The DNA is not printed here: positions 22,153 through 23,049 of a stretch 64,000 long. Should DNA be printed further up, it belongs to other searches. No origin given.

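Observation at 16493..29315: Phasin + PhaR, with no PHA synthase in the window, embedded in a dense neutral-lipid-handling neighbourhood (candidate lipid-body mobilisation locus)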

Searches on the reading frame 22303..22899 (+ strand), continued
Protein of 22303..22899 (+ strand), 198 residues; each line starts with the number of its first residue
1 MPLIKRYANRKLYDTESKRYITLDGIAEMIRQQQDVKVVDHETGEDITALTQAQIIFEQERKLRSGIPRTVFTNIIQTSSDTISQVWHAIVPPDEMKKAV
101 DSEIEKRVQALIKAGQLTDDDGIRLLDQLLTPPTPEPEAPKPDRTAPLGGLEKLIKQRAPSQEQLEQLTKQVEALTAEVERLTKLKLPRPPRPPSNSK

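Call 67: find_related_loci(query=A1, collection=metagenome_contigs, flank=10000)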
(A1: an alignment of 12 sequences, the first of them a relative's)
Query A1 (198 aa) in metagenome_contigs; peptide patterns used: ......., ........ (x = any residue, [..] = any of these).
600 stretches matched a pattern (row limit reached: there are more); 521 encode a relative of the query (tblastn E <= 1e-3); the best 80 are kept; 80 distinct loci.
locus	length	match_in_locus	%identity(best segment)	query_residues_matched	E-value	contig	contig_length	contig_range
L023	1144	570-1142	92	1-191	8e-126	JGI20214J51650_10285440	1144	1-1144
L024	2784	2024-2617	86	1-198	9e-117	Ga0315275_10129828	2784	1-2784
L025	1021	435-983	90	1-183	9e-118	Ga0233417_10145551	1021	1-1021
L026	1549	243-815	81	1-189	2e-103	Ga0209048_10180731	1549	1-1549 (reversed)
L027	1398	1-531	83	15-189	6e-98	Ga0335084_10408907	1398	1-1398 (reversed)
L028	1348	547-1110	60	1-189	4e-74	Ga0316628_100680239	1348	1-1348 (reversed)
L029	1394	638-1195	47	1-198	5e-57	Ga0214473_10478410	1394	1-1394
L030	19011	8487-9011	48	1-182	1e-47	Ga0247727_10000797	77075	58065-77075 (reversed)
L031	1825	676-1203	46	1-180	2e-47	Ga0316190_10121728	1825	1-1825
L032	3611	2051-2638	43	1-198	3e-46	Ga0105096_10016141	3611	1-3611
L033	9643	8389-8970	43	1-194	9e-46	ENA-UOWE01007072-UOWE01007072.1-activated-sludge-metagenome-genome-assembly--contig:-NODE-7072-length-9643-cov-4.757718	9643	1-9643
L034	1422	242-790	43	1-188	8e-47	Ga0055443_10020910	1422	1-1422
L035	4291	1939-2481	43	1-183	7e-45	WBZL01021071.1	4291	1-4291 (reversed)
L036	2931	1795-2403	40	1-197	4e-44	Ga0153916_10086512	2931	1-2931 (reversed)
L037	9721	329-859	43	1-180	9e-44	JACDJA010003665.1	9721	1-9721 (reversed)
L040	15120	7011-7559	41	1-186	2e-41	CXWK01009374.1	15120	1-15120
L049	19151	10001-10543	45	1-186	2e-46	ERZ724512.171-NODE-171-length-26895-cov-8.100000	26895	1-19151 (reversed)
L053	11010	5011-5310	55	1-100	4e-32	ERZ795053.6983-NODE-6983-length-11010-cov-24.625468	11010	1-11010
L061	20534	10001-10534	31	3-176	3e-20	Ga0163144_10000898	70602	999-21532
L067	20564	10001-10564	30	3-169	4e-19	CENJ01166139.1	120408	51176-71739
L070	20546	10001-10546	34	4-171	7e-19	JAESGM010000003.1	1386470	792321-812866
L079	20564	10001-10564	30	3-171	1e-18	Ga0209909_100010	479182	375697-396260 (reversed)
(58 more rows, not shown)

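Call 70: search_protein_families(library=pfam, proteins=[L030:1087-2130:+, L030:2130-2708:+, L030:3466-3951:+, L030:4265-4756:-, L030:11804-12922:-, L030:12998-14278:+, L030:14330-15676:-, L030:16655-19009:-, L040:8799-10127:+, L040:10715-13009:-], max_evalue=0.001)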
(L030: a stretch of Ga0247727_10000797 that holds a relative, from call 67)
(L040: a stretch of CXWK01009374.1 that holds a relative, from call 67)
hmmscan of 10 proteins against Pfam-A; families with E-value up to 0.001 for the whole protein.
L030:1087-2130:+ (348 aa): 3 families
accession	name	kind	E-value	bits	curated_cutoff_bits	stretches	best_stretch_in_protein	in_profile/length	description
PF13427.11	AadA_C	-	3.3e-13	50.2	22.2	1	244-332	14-93/103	Aminoglycoside adenylyltransferase, C-terminal domain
PF01909.29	NTP_transf_2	-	9.6e-05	23.1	21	1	118-146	16-43/93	Nucleotidyltransferase domain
PF18765.7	Polbeta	-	0.00038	21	26.9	1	119-161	16-57/93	Polymerase beta, Nucleotidyltransferase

L030:2130-2708:+ (193 aa): 1 family
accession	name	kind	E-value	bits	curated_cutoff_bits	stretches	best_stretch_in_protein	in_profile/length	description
PF13376.11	OmdA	-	5.6e-14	52.3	25.6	1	125-181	4-60/60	Bacteriocin-protection, YdeI or OmpD-Associated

L030:3466-3951:+ (162 aa): 1 family
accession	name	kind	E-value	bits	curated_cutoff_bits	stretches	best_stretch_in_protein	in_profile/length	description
PF22539.1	DUF7004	-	8.1e-66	221.3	27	1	8-162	1-155/155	Family of unknown function (DUF7004)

L030:4265-4756:- (164 aa): 2 families
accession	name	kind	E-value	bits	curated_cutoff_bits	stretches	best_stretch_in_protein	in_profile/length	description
PF02036.22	SCP2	-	3.4e-05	24.5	21.3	1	51-141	3-94/101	SCP-2 sterol transfer family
PF14864.11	Alkyl_sulf_C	-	5.5e-05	23.8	27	1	99-151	65-117/125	Alkyl sulfatase C-terminal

L030:11804-12922:- (373 aa): 5 families
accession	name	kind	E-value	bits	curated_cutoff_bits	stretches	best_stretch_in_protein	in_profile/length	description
PF13416.11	SBP_bac_8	-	1.4e-30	107.5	27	1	48-315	3-264/279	Bacterial extracellular solute-binding protein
PF13343.11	SBP_bac_6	-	3.2e-25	89.4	24.6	1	141-313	56-223/245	Bacterial extracellular solute-binding protein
PF01547.30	SBP_bac_1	-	2.9e-20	73.9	26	1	38-299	9-305/307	Bacterial extracellular solute-binding protein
PF13531.11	SBP_bac_11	-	1.5e-14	54.8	25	1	46-300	15-218/227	Bacterial extracellular solute-binding protein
PF02030.20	Lipoprotein_8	-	3.4e-07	29.8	20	1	18-108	19-98/493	Hypothetical lipoprotein (MG045 family)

L030:12998-14278:+ (427 aa): 2 families
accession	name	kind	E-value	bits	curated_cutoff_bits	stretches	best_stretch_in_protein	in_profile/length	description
PF16653.10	Sacchrp_dh_C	-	4.9e-24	86.3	31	1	171-419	1-264/265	Saccharopine dehydrogenase C-terminal domain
PF03435.24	Sacchrp_dh_NADP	-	3.2e-17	63.5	25.1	1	29-167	1-129/129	Saccharopine dehydrogenase NADP binding domain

L030:14330-15676:- (449 aa): 1 family
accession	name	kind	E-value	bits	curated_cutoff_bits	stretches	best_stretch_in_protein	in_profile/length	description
PF07995.17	GSDH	-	1.7e-45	156.2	25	1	106-443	4-331/332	Glucose / Sorbosone dehydrogenase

L030:16655-19009:- (785 aa): 3 families
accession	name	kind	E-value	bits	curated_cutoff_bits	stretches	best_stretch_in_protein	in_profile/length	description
PF17973.7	bMG10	-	1.9e-30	106.1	26.2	1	624-770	1-131/131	Bacterial Alpha-2-macroglobulin MG10 domain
PF00207.28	A2M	-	1.7e-18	66.7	21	1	79-169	1-92/92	Alpha-2-macroglobulin family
PF07678.20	TED_complement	-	1.2e-13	51.3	22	1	277-538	16-311/312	A-macroglobulin TED domain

L040:8799-10127:+ (443 aa): 1 family
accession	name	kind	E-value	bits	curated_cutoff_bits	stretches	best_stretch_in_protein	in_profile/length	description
PF11790.14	Glyco_hydro_cc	-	2.8e-08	34.1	21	1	164-295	19-144/237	Glycosyl hydrolase catalytic core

L040:10715-13009:- (765 aa): 2 families
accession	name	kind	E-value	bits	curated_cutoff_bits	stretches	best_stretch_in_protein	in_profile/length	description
PF01488.26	Shikimate_DH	-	1.6e-06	28.6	24.3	1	488-601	7-124/138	Shikimate / quinate 5-dehydrogenase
PF00106.31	adh_short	-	0.00092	19.2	26.6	0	496-546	3-53/195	short chain dehydrogenase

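Call 71: search_protein_families(library=pfam, proteins=[L049:8391-9194:-, L049:6575-8254:-, L049:5329-6567:-, L049:4298-5347:-, L049:2777-4291:-, L049:11811-13220:+, L049:13309-15783:+, L053:7019-8215:+, L053:2460-4091:+, L053:4172-4864:+], max_evalue=0.001)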
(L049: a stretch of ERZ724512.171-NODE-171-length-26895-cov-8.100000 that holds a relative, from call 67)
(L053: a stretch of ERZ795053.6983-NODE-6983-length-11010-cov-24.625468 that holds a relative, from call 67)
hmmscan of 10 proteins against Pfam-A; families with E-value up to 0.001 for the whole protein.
L049:8391-9194:- (268 aa): 2 families
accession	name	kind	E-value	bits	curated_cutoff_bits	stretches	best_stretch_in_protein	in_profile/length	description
PF13518.12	HTH_28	-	2.1e-07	31.3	25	1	28-70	1-43/52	Helix-turn-helix domain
PF13384.12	HTH_23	-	3.6e-05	23.9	24.6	1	28-69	6-47/50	Homeodomain-like domain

L049:6575-8254:- (560 aa): 1 family
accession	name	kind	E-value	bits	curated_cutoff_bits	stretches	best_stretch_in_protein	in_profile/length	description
PF04932.20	Wzy_C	-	1.8e-08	34.7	31.7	1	345-487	2-148/149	O-Antigen ligase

L049:5329-6567:- (413 aa): 1 family
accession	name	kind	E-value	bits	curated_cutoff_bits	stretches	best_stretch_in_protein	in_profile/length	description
PF02706.20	Wzz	-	5.5e-09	36.6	25.5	1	13-100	1-88/91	Chain length determinant protein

L049:4298-5347:- (350 aa): 13 families
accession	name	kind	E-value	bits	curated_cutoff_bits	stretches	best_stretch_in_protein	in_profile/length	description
PF13432.12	TPR_16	-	3e-17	63.1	32.7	1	132-187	5-60/65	Tetratricopeptide repeat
PF13428.12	TPR_14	-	9.5e-17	60.3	23.5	1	125-167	2-44/44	Tetratricopeptide repeat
PF07719.23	TPR_2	-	3.5e-16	58.4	27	1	240-270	3-33/34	Tetratricopeptide repeat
PF14559.12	TPR_19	-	5.2e-16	59.2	25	2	286-342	4-59/68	Tetratricopeptide repeat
PF13181.12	TPR_8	-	6.9e-16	57.4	25.7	1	239-270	2-33/34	Tetratricopeptide repeat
PF13414.12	TPR_11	-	1.4e-14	53.9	26.8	1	131-172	1-42/42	TPR repeat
PF13431.12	TPR_17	-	5.1e-10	39.3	24.4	0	147-179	2-34/34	Tetratricopeptide repeat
PF00515.34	TPR_1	-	8.1e-10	38.5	27.8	0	240-270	3-33/34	Tetratricopeptide repeat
PF13176.12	TPR_7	-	7.5e-07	29.2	27.9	0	309-340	1-32/36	Tetratricopeptide repeat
PF23914.1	TPR_CcmH_CycH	-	1.3e-06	28.7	42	1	74-124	101-151/158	Cytochrome c-type biogenesis protein H TPR domain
PF13424.12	TPR_12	-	3.1e-05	24.5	30.1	0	131-155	52-76/77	Tetratricopeptide repeat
PF13371.12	TPR_9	-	0.00011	22.6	35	0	242-270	33-61/73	Tetratricopeptide repeat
PF25060.1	ARM_TT21_2nd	-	0.00056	19.9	27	0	125-227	57-157/270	Tetratricopeptide repeat protein 21 second ARM domain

L049:2777-4291:- (505 aa): 2 families
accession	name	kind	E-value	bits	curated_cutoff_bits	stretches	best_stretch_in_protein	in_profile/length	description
PF03023.19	MurJ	-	3.7e-28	98.8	27.4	1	35-445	1-422/451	Lipid II flippase MurJ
PF13440.11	Polysacc_synt_3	-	0.00055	19.7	23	1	126-326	82-285/293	Polysaccharide biosynthesis protein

L049:11811-13220:+ (470 aa): 3 families
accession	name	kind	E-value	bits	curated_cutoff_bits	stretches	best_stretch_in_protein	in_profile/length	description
PF01243.27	PNPOx_N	-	1.4e-15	58.1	28.1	1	340-457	4-119/120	Pyridoxamine 5'-phosphate oxidase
PF10012.15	DUF2255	-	0.00041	21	29.8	1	344-432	4-95/115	Uncharacterized protein conserved in bacteria (DUF2255)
PF12900.13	Pyridox_ox_2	-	0.00042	20.7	27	1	339-435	3-113/140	Pyridoxamine 5'-phosphate oxidase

L049:13309-15783:+ (825 aa): 22 families
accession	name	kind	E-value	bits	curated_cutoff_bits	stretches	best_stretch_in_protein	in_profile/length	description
PF07724.20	AAA_2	-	1.8e-68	230.2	27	1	539-709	1-166/166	AAA domain (Cdc48 subfamily)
PF17871.7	AAA_lid_9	-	7.7e-32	109.8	22.8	1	347-445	1-99/104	AAA lid domain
PF02861.25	Clp_N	-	1.5e-27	95.9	20.7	2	18-69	1-52/53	Clp amino terminal domain, pathogenicity island component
PF10431.15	ClpB_D2-small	-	1.2e-24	86.6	21.9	1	715-796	1-81/81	C-terminal, D2-small domain, of ClpB protein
PF00004.35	AAA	-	1.4e-19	71.3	21.2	2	208-320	2-109/131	ATPase family associated with various cellular activities (AAA)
PF07728.20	AAA_5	-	3.6e-15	56.6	22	1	544-664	2-124/139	AAA domain (dynein-related subfamily)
PF00158.32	Sigma54_activat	-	8.5e-11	42.3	20.2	1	544-661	25-142/168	Sigma-54 interaction domain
PF13401.12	AAA_22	-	1.4e-10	42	27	1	544-639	8-110/130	AAA domain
PF13191.12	AAA_16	-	3.7e-10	41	32.6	1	185-231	2-51/167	AAA ATPase domain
PF13173.12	AAA_14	-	7.7e-07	29.6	27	0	545-641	6-89/129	AAA domain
PF01637.24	ATPase_2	-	7.4e-06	26.4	33.2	0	188-293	4-127/225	ATPase domain predominantly from Archaea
PF20720.3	nSTAND3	-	2.4e-05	24.5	27.2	0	545-579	21-55/155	Novel STAND NTPase 3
PF05621.17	TniB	-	2.9e-05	24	22.4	0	227-343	71-184/189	Bacterial TniB protein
PF13521.12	AAA_28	-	5.2e-05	24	27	0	544-564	2-22/164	AAA domain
PF03193.22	RsgA_GTPase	-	0.00016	22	30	0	544-563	109-128/174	RsgA GTPase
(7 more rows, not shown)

L053:7019-8215:+ (399 aa): 1 family
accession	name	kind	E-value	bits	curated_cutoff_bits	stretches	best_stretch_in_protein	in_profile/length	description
PF11790.14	Glyco_hydro_cc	-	1.3e-05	25.3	21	0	303-391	162-237/237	Glycosyl hydrolase catalytic core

L053:2460-4091:+ (544 aa): 3 families
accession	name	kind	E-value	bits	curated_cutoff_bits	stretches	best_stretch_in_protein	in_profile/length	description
PF03023.19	MurJ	-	6.5e-96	322.1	27.4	1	52-480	4-431/451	Lipid II flippase MurJ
PF13440.11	Polysacc_synt_3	-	1.2e-12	48.2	23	2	177-355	115-284/293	Polysaccharide biosynthesis protein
PF01554.23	MatE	-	3.2e-08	33.9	24.9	1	253-417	1-160/161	MatE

L053:4172-4864:+ (231 aa): 1 family
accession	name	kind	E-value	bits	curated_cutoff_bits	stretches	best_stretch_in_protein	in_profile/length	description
PF04298.18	Zn_peptidase_2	-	1.7e-87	293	27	1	8-226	1-217/218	Putative neutral zinc metallopeptidase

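Call 73: search_protein_families(library=pfam, proteins=[L070:8494-9675:-, L070:5722-6885:-, L070:11338-13026:+, L070:13279-15531:+, L079:8465-9763:-, L079:4909-6297:+, L079:11848-13011:+, L061:7850-8911:-, L061:13844-15565:+, L061:5457-6671:+], max_evalue=0.00001)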
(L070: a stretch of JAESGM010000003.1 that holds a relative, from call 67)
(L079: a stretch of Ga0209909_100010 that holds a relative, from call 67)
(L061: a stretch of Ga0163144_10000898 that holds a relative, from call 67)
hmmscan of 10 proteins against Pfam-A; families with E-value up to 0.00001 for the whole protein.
L070:8494-9675:- (394 aa): 2 families
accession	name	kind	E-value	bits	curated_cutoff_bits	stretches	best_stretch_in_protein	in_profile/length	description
PF00108.29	Thiolase_N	-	3.3e-108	361.4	26.4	1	7-263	1-259/260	Thiolase, N-terminal domain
PF02803.24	Thiolase_C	-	1.8e-53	179.8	27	1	272-392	2-122/123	Thiolase, C-terminal domain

L070:5722-6885:- (388 aa): 0 families

L070:11338-13026:+ (563 aa): 2 families
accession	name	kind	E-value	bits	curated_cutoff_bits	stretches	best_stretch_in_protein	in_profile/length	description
PF02687.27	FtsX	-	1.2e-20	74.1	25.5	1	433-555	2-120/120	FtsX-like permease C-terminal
PF12704.14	MacB_PCD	-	4.6e-12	47.1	27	1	171-402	1-204/207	MacB-like periplasmic core domain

L070:13279-15531:+ (751 aa): 0 families

L079:8465-9763:- (433 aa): 3 families
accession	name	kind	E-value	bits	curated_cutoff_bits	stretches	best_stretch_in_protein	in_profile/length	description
PF00108.29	Thiolase_N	-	1.3e-108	362.7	26.4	1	46-303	1-260/260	Thiolase, N-terminal domain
PF02803.24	Thiolase_C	-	5.4e-56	188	27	1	310-432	1-123/123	Thiolase, C-terminal domain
PF22691.2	Thiolase_C_1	-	7e-06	26.3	28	0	336-372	23-59/144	Thiolase C-terminal domain-like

L079:4909-6297:+ (463 aa): 0 families

L079:11848-13011:+ (388 aa): 0 families

L061:7850-8911:- (354 aa): 0 families

L061:13844-15565:+ (574 aa): 1 family
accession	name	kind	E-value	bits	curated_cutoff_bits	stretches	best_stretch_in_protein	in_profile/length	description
PF02630.20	SCO1-SenC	-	1.6e-40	138.6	22.8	1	416-549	2-131/134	SCO1/SenC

L061:5457-6671:+ (405 aa): 1 family
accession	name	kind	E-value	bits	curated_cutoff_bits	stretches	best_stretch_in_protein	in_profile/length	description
PF01551.29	Peptidase_M23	-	1.9e-09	38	28.7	1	279-354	14-91/96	Peptidase family M23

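Call 77: search_protein_families(library=pfam, proteins=[L070:10001-10546:+, L079:10001-10564:+, L061:10001-10534:+, L067:10001-10564:+, L015:10001-10537:+, L030:8487-9053:+, L040:7011-7619:+, L049:10001-10543:+, L013:10001-10537:+, L030:11349-11696:-], max_evalue=0.01)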
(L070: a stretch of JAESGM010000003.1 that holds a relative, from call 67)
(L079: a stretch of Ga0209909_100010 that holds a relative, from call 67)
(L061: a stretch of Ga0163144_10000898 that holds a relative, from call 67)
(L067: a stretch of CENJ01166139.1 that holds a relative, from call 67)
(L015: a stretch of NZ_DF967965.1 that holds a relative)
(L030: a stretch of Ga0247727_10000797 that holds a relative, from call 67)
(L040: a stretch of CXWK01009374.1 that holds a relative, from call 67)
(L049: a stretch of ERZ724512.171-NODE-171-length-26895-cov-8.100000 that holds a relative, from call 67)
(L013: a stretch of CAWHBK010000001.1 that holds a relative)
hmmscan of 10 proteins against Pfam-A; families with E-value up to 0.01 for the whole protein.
L070:10001-10546:+ (182 aa): 2 families
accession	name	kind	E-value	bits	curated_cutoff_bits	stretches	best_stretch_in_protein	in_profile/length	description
PF07879.16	PHB_acc_N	-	3.1e-30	104.5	25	1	1-59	2-60/61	PHB/PHA accumulation regulator DNA-binding domain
PF05233.18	PHB_acc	-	1.8e-19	70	27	1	65-104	1-40/40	PHB accumulation regulatory domain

L079:10001-10564:+ (188 aa): 2 families
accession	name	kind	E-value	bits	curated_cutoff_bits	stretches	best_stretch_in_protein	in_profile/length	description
PF07879.16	PHB_acc_N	-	5.5e-30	103.7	25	1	1-60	1-60/61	PHB/PHA accumulation regulator DNA-binding domain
PF05233.18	PHB_acc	-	2.2e-15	56.8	27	1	67-103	1-37/40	PHB accumulation regulatory domain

L061:10001-10534:+ (178 aa): 2 families
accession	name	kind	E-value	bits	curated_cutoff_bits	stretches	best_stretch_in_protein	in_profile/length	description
PF07879.16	PHB_acc_N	-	3.5e-31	107.5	25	1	1-61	1-61/61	PHB/PHA accumulation regulator DNA-binding domain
PF05233.18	PHB_acc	-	1.1e-13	51.4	27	1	65-104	1-40/40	PHB accumulation regulatory domain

L067:10001-10564:+ (188 aa): 2 families
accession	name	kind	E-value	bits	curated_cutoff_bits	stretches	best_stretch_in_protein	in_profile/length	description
PF07879.16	PHB_acc_N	-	1.3e-30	105.7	25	1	1-61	1-61/61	PHB/PHA accumulation regulator DNA-binding domain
PF05233.18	PHB_acc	-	5.2e-15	55.7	27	1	65-104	1-40/40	PHB accumulation regulatory domain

L015:10001-10537:+ (178 aa): 1 family
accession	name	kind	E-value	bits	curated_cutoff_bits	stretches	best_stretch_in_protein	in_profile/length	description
PF07879.16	PHB_acc_N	-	2.1e-26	92.2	25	1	3-62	1-60/61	PHB/PHA accumulation regulator DNA-binding domain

L030:8487-9053:+ (189 aa): 4 families
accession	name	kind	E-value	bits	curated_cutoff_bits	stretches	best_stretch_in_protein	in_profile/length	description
PF07879.16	PHB_acc_N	-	1.6e-25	89.4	25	1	3-61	1-59/61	PHB/PHA accumulation regulator DNA-binding domain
PF05597.16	Phasin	-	0.00064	20.2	28.8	1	142-175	91-124/126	Poly(hydroxyalcanoate) granule associated protein (phasin)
PF13469.12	Sulfotransfer_3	-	0.0036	18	27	1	124-177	14-69/216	Sulfotransferase family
PF25785.1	TPR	-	0.0098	16.6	27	0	147-182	12-47/110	Nucleoprotein TPR-like domain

L040:7011-7619:+ (203 aa): 2 families
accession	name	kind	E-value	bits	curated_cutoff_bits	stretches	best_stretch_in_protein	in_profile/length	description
PF07879.16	PHB_acc_N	-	7.5e-28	96.9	25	1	3-62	1-60/61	PHB/PHA accumulation regulator DNA-binding domain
PF05597.16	Phasin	-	0.0017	18.8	28.8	1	149-179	94-124/126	Poly(hydroxyalcanoate) granule associated protein (phasin)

L049:10001-10543:+ (181 aa): 2 families
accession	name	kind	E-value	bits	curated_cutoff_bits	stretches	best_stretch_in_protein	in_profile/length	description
PF07879.16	PHB_acc_N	-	1.1e-27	96.3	25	1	4-62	2-60/61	PHB/PHA accumulation regulator DNA-binding domain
PF05597.16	Phasin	-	6.1e-05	23.5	28.8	1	146-178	93-125/126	Poly(hydroxyalcanoate) granule associated protein (phasin)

L013:10001-10537:+ (179 aa): 1 family
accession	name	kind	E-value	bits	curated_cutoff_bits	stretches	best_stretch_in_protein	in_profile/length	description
PF07879.16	PHB_acc_N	-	5.4e-29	100.5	25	1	3-62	1-60/61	PHB/PHA accumulation regulator DNA-binding domain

L030:11349-11696:- (116 aa): 5 families
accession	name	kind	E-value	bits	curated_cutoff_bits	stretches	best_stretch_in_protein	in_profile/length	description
PF05597.16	Phasin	-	5.2e-10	39.9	28.8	1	15-111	14-125/126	Poly(hydroxyalcanoate) granule associated protein (phasin)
PF10925.13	DUF2680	-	0.00017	22.1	25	0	36-70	22-56/57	Protein of unknown function (DUF2680)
PF22888.1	FIMAH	-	0.00073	20.5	24.8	1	32-100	2-71/81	FIMAH domain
PF16930.11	Porin_5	-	0.0014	17.7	22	1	34-102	4-64/535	Putative porin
PF25785.1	TPR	-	0.0047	17.7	27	0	76-114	7-44/110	Nucleoprotein TPR-like domain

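Call 82: list_cluster_members(proteins=[P0001])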
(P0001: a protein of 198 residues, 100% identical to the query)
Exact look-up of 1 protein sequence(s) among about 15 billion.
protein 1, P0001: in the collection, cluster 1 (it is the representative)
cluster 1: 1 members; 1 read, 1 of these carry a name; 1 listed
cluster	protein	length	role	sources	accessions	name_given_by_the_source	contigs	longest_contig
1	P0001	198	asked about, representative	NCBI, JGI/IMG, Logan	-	polyhydroxyalkanoate synthesis repressor PhaR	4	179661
